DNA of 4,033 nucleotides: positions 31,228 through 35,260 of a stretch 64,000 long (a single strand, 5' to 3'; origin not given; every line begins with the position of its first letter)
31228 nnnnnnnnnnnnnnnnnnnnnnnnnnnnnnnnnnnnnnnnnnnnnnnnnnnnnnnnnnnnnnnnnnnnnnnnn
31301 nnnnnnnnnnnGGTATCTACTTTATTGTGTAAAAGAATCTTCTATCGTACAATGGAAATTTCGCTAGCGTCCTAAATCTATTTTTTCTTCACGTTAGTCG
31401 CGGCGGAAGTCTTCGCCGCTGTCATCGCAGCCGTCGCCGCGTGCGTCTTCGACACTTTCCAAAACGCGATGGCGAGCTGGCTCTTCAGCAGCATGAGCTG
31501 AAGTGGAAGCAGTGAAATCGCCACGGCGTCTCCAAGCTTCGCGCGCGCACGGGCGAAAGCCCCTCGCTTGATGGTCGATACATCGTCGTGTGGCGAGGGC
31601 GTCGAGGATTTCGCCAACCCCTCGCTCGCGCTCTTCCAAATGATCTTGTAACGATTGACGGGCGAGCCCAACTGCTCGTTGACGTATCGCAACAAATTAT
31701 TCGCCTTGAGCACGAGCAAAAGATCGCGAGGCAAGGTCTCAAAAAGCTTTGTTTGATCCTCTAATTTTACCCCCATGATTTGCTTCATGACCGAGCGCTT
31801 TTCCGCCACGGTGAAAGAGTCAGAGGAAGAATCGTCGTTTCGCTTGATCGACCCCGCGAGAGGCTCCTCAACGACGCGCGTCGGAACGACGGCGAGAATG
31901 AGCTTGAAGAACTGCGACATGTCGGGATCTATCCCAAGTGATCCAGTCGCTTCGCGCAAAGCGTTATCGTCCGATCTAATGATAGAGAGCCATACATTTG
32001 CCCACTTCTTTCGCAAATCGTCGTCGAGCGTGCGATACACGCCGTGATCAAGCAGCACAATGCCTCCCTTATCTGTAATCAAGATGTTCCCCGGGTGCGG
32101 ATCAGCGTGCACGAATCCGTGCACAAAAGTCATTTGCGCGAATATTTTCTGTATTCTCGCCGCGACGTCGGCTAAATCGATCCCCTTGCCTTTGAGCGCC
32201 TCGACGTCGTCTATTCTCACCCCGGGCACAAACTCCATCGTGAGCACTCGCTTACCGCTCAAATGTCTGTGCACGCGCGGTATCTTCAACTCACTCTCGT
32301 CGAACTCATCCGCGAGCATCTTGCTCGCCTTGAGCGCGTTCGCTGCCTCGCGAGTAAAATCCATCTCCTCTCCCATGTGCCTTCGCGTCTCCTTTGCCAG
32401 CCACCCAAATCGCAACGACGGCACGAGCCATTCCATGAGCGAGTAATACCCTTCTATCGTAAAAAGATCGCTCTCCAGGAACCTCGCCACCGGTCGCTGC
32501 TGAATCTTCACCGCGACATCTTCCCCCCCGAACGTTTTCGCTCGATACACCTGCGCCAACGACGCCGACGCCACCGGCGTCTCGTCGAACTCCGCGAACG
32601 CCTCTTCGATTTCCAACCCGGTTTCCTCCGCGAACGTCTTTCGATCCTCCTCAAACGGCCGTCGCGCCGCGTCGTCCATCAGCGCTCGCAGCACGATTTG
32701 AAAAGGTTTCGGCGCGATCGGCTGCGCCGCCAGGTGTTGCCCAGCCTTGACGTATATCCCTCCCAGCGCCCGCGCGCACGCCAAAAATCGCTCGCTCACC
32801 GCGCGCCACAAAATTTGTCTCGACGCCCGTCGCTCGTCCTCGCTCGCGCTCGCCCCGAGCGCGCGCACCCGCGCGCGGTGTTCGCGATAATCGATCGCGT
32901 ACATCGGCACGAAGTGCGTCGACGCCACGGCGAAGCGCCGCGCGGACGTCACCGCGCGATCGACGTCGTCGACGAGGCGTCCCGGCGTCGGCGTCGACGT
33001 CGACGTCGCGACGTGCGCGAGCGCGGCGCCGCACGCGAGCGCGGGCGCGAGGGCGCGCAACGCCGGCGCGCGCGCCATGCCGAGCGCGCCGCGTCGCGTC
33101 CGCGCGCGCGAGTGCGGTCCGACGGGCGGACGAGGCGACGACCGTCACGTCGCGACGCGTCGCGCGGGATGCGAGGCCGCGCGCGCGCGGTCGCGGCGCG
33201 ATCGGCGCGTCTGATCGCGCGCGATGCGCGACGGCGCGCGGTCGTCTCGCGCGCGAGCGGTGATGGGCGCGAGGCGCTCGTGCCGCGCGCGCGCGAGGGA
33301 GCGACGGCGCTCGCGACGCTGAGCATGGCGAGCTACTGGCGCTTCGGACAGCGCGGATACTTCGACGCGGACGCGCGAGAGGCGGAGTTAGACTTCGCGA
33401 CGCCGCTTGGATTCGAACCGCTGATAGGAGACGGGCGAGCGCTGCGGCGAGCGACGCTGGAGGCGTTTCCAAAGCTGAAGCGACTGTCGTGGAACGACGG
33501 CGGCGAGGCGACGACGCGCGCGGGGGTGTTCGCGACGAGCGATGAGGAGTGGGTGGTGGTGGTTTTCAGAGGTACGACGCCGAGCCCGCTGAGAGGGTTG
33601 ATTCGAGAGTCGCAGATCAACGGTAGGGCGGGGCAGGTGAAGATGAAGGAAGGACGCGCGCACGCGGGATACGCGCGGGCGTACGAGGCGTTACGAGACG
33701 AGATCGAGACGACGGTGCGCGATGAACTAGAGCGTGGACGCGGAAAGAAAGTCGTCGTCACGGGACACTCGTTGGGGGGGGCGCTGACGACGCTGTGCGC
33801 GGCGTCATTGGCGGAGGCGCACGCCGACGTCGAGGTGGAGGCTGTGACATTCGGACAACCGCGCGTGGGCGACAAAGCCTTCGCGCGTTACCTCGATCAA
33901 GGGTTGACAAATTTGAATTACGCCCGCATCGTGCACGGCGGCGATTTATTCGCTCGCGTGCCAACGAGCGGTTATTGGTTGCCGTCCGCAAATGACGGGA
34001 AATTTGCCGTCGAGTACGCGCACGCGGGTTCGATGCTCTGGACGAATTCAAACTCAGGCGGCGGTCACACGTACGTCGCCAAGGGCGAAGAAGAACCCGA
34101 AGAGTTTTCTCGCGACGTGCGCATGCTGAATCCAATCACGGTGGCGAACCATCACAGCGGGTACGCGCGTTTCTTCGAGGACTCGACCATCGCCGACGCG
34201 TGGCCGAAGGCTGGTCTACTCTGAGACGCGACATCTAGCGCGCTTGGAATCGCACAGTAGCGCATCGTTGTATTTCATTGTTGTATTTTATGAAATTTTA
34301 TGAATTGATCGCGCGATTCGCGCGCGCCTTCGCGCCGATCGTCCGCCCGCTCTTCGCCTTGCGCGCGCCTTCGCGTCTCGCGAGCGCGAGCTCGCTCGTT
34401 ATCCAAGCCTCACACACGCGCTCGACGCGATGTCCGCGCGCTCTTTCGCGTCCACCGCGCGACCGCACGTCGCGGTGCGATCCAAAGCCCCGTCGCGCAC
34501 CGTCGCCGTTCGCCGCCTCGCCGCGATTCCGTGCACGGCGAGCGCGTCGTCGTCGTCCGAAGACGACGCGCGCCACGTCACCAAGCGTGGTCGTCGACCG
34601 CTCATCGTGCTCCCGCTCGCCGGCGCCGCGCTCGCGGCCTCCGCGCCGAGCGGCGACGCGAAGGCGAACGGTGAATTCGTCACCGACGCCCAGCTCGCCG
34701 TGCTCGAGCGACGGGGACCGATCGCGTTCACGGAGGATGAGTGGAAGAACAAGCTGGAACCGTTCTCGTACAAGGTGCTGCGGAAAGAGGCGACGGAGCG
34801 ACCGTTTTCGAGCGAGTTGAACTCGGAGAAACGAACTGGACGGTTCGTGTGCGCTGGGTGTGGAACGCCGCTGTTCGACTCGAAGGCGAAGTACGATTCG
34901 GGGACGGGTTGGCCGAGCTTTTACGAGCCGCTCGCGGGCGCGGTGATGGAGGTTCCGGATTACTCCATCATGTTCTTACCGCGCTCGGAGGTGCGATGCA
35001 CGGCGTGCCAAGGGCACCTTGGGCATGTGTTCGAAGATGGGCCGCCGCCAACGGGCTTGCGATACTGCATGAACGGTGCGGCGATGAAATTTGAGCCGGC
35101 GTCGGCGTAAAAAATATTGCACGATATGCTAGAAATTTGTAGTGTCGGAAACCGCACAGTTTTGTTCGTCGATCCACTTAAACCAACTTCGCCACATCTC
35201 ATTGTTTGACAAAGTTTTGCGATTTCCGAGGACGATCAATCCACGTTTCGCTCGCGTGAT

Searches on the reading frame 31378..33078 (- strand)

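Call 46: search_protein_families(library=pfam, proteins=[window:31378-33078:-], max_evalue=0.001)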
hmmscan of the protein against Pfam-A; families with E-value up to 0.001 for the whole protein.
window:31378-33078:- (566 aa): 4 families
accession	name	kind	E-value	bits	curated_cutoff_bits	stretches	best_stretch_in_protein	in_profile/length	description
PF03109.22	ABC1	-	7.3e-74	248.4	22.9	1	133-376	2-242/244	ABC1 atypical kinase-like domain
PF01163.29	RIO1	-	1.7e-05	25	22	1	258-346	64-149/187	RIO domain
PF01636.29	APH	-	4.7e-05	23.7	23.2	0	320-344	168-193/239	Phosphotransferase enzyme family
PF00069.31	Pkinase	-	0.00037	20.4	31.7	1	276-353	72-150/263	Protein kinase domain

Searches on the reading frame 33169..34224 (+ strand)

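Call 46: search_protein_families(library=pfam, proteins=[window:33169-34224:+], max_evalue=0.001)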
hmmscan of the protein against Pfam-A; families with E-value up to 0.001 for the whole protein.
window:33169-34224:+ (351 aa): 2 families
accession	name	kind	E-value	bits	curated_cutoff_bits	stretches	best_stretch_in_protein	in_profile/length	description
PF01764.32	Lipase_3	-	5e-28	98.2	22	1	130-266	1-137/140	Lipase (class 3)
PF12697.13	Abhydrolase_6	-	6.6e-05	24.1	26.3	1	165-272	45-142/217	Alpha/beta hydrolase family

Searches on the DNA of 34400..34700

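Call 87: search_rna_families(source=window, start=34400, end=34700, threshold=evalue, max_evalue=1)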
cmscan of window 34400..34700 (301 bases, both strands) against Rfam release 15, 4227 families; matches with E-value up to 1: 0.
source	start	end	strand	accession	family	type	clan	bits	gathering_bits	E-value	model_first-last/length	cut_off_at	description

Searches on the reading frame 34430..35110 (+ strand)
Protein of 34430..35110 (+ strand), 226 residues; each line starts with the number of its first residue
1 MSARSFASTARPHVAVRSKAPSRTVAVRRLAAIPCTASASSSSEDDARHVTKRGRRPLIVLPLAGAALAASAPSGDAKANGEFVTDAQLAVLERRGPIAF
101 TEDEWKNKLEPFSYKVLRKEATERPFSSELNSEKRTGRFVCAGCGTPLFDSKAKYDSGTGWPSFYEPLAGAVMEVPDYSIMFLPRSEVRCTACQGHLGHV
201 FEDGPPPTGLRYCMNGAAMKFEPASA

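Call 46: search_protein_families(library=pfam, proteins=[window:34430-35110:+], max_evalue=0.001)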
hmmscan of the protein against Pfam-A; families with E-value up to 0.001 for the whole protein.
window:34430-35110:+ (226 aa): 1 family
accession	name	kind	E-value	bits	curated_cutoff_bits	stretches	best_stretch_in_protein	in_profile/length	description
PF01641.26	SelR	-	2.8e-45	153.5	24.9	1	109-223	1-116/116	SelR domain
